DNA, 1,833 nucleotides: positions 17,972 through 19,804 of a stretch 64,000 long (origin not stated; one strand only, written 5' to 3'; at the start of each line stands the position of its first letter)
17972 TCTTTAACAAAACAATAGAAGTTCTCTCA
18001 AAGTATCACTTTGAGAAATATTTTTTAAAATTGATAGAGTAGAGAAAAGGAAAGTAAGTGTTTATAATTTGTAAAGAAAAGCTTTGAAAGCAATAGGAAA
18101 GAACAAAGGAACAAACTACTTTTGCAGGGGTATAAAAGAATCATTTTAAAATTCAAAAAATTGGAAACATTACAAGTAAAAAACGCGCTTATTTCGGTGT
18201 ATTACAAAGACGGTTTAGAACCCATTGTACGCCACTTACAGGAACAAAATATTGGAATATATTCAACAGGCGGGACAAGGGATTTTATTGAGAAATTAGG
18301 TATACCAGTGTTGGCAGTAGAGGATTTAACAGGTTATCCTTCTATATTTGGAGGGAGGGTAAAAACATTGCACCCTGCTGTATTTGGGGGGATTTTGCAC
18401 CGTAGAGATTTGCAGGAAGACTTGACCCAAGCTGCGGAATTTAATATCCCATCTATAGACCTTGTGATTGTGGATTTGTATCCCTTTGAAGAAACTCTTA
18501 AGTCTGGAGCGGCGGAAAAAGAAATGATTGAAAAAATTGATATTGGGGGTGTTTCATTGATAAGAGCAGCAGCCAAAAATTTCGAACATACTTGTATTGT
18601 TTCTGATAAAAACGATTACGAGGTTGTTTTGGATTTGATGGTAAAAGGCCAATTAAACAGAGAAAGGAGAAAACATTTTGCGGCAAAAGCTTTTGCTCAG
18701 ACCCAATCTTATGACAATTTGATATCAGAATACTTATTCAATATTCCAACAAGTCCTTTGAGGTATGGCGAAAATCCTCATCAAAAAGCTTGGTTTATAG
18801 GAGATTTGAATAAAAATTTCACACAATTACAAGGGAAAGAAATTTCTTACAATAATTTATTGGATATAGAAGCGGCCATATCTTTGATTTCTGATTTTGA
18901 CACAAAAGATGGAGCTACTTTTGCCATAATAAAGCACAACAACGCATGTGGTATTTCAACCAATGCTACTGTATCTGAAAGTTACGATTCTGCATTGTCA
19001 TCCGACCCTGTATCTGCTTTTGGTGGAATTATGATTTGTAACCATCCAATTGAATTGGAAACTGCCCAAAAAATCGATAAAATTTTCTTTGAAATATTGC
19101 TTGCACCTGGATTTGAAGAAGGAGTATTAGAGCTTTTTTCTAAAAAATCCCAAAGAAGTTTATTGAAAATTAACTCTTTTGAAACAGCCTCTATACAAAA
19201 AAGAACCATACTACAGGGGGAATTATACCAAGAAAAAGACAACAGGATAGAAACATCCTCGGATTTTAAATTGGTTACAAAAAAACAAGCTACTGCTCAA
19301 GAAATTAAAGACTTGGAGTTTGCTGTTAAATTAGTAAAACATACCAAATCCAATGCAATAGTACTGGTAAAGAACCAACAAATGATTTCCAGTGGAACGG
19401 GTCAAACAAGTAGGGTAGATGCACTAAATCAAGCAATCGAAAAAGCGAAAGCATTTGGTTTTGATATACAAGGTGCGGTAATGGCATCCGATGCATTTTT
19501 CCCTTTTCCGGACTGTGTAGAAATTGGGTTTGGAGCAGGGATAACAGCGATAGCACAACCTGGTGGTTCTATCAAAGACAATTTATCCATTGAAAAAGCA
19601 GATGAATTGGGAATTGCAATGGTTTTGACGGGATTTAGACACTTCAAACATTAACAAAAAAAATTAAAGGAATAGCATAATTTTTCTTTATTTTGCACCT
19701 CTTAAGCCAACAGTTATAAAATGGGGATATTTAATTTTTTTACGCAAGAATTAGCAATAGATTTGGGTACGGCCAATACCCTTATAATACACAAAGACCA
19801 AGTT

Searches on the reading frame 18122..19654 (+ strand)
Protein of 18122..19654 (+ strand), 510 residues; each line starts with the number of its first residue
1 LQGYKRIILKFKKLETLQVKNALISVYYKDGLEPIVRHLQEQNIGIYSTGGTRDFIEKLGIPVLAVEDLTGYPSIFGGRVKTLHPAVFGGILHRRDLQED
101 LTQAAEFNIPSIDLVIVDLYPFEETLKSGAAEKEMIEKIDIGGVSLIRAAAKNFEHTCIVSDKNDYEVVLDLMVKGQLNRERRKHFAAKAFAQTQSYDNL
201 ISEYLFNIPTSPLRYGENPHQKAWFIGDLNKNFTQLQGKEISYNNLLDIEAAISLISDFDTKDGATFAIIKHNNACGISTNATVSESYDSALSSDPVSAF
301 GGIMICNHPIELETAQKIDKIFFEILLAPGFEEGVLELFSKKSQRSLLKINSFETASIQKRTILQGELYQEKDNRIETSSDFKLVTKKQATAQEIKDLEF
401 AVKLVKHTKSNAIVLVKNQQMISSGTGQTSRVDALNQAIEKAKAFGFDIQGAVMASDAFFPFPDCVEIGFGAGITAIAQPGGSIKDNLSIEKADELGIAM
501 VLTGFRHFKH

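Call 55: search_protein_families(library=ncbifam, proteins=[window:18122-19654:+], max_evalue=1e-10)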
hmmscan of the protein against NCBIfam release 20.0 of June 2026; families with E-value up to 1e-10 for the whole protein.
window:18122-19654:+ (510 aa): 3 families
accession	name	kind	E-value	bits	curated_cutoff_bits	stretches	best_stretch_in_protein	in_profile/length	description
NF002049.0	PRK00881.1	equivalog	4.5e-184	613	402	1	17-510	3-510/510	bifunctional phosphoribosylaminoimidazolecarboxamide formyltransferase/IMP cyclohydrolase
TIGR00355.1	purH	equivalog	2.8e-149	498.3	528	1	20-510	1-511/511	bifunctional phosphoribosylaminoimidazolecarboxamide formyltransferase/IMP cyclohydrolase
NF005492.0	PRK07106.1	equivalog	3.2e-36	125.1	415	2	213-444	6-262/390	phosphoribosylaminoimidazolecarboxamide formyltransferase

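Call 56: find_related_loci(query=window:18122-19651:+, collection=metagenome_contigs, flank=10000)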
Query window:18122-19651:+ (510 aa) in metagenome_contigs; peptide patterns used: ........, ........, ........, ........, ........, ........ (x = any residue, [..] = any of these).
600 stretches matched a pattern (row limit reached: there are more); 223 encode a relative of the query (tblastn E <= 1e-3); the best 80 are kept; 80 distinct loci.
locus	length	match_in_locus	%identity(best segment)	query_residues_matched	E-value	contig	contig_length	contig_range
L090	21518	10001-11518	55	13-510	0e+0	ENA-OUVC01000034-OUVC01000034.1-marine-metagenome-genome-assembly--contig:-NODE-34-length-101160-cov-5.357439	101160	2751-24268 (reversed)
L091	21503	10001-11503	55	18-510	0e+0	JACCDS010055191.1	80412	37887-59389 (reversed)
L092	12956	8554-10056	55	18-510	0e+0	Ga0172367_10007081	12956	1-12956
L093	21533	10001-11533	56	9-510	0e+0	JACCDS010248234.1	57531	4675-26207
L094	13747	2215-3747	56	9-510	0e+0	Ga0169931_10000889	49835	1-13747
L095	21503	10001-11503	56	18-510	0e+0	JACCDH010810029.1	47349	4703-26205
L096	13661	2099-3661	56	5-510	0e+0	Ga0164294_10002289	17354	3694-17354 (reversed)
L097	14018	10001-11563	56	5-510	0e+0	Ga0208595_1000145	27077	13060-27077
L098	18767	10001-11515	57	16-510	0e+0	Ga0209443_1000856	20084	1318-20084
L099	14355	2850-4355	58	19-510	0e+0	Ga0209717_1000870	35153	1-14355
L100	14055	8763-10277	57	16-510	0e+0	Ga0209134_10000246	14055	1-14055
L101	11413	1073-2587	57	16-510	0e+0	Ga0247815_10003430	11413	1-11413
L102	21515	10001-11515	57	16-510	0e+0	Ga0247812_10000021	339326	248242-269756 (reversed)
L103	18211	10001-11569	54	2-510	0e+0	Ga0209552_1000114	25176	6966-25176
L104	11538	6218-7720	56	18-510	0e+0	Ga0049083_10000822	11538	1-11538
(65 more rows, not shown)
